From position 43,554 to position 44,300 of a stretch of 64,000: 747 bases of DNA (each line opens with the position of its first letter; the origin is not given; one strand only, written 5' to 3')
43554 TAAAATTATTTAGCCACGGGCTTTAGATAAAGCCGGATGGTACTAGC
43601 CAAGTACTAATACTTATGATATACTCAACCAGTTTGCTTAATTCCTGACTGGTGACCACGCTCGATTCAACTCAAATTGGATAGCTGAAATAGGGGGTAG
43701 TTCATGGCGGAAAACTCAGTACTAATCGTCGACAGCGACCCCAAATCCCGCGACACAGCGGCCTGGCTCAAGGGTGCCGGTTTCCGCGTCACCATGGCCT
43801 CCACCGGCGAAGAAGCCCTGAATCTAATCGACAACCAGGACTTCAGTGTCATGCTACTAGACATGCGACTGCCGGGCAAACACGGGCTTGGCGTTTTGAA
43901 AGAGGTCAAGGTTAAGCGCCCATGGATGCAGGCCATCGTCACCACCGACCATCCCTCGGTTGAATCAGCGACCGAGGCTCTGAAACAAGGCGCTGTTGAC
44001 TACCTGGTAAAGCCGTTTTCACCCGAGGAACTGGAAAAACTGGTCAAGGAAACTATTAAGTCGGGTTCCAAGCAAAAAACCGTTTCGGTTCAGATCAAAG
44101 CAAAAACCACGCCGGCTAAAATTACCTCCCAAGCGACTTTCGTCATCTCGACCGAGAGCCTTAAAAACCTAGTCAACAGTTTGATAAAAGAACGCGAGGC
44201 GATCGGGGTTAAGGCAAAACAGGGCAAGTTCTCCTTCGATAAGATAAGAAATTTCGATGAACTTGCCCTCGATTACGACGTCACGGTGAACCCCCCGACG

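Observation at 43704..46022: Phospho-receiver domain fused to the fused beta+gamma diaphorase subunit of a group-3b-like [NiFe] hydrogenase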

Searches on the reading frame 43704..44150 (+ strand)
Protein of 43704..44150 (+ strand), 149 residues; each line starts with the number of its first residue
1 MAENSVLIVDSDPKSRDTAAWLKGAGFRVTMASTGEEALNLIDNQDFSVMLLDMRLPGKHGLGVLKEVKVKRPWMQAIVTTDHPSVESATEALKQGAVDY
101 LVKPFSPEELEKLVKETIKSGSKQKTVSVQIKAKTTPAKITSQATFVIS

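Call 14: search_solved_structures(query=window:43704-44150:+, show_alignments=4, max_evalue=1e-8)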
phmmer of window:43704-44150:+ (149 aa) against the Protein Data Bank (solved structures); distinct sequences matched with E-value up to 1e-8: 82 (the best 60 are shown).
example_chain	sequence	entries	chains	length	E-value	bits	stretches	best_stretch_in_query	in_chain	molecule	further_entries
1zy2_A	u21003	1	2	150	1.1e-19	73.9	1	6-126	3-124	transcriptional regulator NtrC1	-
4l4u_A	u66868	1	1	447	9.9e-19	70.9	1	5-122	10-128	Transcriptional regulator (NtrC family)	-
1ny5_A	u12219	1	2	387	1.3e-18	70.5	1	6-122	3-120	transcriptional regulator (NtrC family)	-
1dc7_A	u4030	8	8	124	4.1e-18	68.9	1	5-118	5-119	NITROGEN REGULATION PROTEIN | NITROGEN REGULATION PROTEIN NR(I) | NTRC RECEIVER DOMAIN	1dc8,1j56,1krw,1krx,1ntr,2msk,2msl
5xso_A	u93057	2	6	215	7.5e-17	64.8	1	5-134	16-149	Response regulator FixJ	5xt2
3crn_A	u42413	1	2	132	3.1e-16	62.8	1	4-123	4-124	Response regulator receiver domain protein, CheY-like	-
5ep0_A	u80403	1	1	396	1.3e-15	60.8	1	15-130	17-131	Putative repressor protein luxO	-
6swl_A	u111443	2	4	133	7.3e-15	58.4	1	1-121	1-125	Two-component response regulator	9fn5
7w9h_A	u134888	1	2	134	2e-13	53.7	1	5-114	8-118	Response regulator protein FleR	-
1l5y_A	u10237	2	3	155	9.1e-13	51.6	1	4-122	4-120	C4-DICARBOXYLATE TRANSPORT TRANSCRIPTIONAL REGULATORY PROTEIN DCTD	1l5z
1qkk_A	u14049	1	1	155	1.2e-12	51.2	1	4-123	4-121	C4-DICARBOXYLATE TRANSPORT TRANSCRIPTIONAL REGULATORY PROTEIN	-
7pvk_A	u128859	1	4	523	1.4e-12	50.9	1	20-120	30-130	Response regulator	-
7pv7_D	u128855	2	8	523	1.4e-12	50.9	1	20-120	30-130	Response regulator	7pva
9xzo_A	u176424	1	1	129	2e-12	50.5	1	5-120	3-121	De novo protein M1X0B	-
1zit_A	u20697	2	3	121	2.3e-12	50.3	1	6-116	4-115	transcriptional regulator (NtrC family)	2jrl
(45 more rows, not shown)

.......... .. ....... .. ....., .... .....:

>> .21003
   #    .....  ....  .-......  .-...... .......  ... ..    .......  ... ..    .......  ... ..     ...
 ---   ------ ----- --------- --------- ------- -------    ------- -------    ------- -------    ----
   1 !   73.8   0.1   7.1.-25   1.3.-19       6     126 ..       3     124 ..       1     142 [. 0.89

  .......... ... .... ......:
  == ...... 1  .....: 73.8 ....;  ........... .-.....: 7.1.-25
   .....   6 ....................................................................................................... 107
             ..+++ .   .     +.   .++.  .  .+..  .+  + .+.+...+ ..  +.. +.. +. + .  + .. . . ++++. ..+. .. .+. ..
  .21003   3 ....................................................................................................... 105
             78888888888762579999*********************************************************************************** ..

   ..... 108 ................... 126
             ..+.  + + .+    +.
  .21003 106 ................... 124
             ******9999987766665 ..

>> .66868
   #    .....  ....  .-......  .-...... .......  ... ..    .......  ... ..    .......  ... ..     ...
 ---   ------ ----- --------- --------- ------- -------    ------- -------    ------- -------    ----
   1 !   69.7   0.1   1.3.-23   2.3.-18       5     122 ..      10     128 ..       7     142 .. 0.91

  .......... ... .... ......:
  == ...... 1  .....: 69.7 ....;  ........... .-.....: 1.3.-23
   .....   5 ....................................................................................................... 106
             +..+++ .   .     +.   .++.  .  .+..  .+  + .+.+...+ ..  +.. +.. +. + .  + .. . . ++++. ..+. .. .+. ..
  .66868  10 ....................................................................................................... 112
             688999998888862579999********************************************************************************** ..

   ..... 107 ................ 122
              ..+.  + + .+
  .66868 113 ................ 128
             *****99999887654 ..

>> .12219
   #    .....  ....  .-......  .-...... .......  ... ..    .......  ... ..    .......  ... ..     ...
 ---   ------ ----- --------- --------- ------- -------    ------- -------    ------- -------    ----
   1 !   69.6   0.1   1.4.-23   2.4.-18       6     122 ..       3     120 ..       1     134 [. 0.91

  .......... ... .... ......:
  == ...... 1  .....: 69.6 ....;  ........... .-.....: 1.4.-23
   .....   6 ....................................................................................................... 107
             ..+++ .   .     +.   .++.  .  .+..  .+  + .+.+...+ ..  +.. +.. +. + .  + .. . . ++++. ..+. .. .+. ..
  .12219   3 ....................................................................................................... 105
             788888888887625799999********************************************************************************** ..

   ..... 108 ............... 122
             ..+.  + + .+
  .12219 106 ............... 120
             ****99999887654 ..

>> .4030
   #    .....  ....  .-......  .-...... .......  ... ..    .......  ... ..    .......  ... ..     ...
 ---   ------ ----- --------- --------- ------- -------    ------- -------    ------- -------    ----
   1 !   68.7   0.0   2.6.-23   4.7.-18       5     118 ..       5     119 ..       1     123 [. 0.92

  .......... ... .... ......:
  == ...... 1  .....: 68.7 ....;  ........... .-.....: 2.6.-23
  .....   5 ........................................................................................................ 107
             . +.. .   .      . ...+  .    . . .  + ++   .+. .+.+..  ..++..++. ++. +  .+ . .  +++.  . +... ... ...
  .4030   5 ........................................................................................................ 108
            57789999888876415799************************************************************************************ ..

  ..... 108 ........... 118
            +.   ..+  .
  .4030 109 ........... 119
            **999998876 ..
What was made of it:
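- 43704..44066 (+): Receiver (REC) domain, aa 1-121. Present: D10, phospho-acceptor D53, T81, switch residue Y100, K103. Ser11 occupies the position of the metal-binding Asp. Nearest solved relatives are NtrC-family receivers, such as 1zy2 at 1e-19 (call 14).
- Checked: Ser11 aligns with NtrC D11 in the HMMER alignment to the solved structure (call 14).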
